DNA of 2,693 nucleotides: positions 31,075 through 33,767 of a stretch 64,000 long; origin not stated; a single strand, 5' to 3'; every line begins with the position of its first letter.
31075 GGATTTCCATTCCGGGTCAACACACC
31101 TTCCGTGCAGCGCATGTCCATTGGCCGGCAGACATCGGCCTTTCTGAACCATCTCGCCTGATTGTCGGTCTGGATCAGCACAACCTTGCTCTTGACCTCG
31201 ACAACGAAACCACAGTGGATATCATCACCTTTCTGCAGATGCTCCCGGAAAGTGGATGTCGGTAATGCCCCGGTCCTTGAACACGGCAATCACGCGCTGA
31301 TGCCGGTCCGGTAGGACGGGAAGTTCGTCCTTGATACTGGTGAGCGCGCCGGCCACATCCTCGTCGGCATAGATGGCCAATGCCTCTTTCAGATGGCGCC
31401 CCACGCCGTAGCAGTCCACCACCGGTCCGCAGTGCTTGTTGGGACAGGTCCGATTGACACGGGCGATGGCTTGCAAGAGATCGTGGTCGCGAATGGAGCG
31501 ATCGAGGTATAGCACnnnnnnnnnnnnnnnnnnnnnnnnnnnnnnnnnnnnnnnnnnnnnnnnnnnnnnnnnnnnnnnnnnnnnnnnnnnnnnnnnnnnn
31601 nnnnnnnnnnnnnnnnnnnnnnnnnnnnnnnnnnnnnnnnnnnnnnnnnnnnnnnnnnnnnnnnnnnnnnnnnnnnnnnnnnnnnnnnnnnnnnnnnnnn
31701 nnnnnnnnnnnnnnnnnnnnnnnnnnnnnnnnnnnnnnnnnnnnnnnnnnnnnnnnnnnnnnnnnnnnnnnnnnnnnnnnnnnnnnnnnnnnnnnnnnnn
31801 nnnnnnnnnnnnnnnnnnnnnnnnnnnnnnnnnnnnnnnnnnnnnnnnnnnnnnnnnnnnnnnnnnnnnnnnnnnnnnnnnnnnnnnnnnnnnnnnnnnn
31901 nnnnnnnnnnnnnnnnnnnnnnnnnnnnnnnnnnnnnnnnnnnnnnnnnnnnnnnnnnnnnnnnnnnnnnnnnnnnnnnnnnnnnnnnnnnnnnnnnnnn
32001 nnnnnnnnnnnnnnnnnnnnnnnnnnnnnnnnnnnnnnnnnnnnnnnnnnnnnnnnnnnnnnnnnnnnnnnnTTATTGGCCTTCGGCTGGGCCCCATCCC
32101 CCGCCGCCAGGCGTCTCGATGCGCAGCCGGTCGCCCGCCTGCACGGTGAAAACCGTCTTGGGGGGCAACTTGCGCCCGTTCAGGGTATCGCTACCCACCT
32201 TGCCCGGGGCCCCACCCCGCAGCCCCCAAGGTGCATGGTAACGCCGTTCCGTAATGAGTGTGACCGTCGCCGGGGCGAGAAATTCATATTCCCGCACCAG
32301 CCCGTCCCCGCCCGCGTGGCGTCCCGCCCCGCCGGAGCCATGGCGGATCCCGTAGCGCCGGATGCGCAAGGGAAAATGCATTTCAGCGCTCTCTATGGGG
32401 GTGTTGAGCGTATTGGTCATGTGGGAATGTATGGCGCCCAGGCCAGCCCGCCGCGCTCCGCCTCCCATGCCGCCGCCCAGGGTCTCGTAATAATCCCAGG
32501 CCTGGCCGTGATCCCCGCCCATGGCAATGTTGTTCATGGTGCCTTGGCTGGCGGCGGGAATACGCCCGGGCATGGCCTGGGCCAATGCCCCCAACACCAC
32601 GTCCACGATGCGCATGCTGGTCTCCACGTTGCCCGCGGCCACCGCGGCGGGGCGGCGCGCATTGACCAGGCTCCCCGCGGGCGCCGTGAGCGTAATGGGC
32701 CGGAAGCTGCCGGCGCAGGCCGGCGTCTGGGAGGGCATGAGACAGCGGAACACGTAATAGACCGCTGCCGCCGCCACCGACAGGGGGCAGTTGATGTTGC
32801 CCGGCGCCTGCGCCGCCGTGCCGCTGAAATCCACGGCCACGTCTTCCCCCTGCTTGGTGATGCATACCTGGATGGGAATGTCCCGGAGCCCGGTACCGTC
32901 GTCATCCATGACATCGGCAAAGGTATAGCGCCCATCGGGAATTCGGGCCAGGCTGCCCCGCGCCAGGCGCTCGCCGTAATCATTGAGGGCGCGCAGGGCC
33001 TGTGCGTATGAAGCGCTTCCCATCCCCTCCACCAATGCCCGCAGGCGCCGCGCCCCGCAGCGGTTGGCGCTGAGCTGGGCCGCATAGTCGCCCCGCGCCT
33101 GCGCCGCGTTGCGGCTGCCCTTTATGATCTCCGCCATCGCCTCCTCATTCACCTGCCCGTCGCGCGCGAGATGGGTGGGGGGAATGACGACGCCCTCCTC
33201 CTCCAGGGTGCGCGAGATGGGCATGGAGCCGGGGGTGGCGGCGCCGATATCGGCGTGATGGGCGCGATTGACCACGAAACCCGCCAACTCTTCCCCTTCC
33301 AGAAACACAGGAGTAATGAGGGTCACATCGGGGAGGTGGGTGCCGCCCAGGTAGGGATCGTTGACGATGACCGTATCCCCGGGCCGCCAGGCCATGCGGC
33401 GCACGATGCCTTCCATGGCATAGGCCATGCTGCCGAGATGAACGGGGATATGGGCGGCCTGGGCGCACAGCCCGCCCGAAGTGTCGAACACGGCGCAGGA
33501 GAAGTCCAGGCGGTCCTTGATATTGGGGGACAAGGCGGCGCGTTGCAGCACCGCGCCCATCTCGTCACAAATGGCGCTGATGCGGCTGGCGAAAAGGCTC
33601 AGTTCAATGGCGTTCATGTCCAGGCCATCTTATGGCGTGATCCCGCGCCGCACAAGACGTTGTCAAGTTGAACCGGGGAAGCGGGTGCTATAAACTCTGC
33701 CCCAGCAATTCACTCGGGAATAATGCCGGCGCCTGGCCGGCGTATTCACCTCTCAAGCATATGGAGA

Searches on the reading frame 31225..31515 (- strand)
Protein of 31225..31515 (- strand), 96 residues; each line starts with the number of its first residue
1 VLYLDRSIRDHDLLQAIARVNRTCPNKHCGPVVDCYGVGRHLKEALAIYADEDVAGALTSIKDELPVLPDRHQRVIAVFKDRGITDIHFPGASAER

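Call 59: search_protein_families(library=pfam, proteins=[window:31228-31515:-], max_evalue=1)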
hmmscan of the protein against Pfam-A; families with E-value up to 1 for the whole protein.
seq(96 aa): 1 family
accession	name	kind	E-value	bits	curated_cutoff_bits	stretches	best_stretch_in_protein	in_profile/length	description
PF22679.2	T1R_D3-like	-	3.4e-07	31.2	27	1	2-34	122-155/158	Type I restriction enzyme subunit R domain 3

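Call 83: search_protein_families(library=padloc, proteins=[window:31225-31515:-], max_evalue=0.1)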
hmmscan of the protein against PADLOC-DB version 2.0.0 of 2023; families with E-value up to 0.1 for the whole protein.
window:31225-31515:- (96 aa): 5 families
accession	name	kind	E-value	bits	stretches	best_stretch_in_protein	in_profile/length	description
PDLC03040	REase_I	-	4.3e-14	49.3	1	2-75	646-720/1029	Type I restriction enzyme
PDLC03041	REase_I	-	1e-08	31.7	1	2-81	697-787/1099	Type I restriction enzyme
PDLC03044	REase_I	-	1.5e-06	24.5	1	2-55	652-707/1034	Type I restriction enzyme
PDLC03048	REase_I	-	2.1e-05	20.9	1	2-54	632-685/976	Type I restriction enzyme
PDLC03046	REase_I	-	0.067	9.1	1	2-34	695-727/1025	Type I restriction enzyme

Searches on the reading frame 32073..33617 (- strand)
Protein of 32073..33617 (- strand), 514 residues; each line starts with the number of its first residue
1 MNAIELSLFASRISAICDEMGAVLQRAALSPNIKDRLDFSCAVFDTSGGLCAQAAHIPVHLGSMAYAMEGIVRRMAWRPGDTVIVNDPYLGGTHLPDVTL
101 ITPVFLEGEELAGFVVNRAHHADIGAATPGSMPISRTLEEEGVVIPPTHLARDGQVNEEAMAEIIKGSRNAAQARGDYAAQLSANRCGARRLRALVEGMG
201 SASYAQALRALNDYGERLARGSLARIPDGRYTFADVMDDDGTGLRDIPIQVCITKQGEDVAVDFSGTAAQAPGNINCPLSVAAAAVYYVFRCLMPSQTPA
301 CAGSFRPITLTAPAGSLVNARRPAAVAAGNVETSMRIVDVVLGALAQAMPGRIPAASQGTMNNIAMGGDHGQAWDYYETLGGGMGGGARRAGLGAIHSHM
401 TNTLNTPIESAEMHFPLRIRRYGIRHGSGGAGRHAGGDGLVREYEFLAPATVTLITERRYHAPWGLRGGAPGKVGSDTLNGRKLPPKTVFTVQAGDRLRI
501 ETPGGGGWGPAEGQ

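Call 4: search_protein_families(library=pfam, proteins=[window:32073-33617:-], max_evalue=0.01)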
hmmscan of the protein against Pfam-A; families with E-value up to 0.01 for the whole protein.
window:32073-33617:- (514 aa): 1 family
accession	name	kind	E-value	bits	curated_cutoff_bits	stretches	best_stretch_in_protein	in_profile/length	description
PF02538.19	Hydantoinase_B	-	3.3e-196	653.2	26.8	1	3-510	2-518/519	Hydantoinase B/oxoprolinase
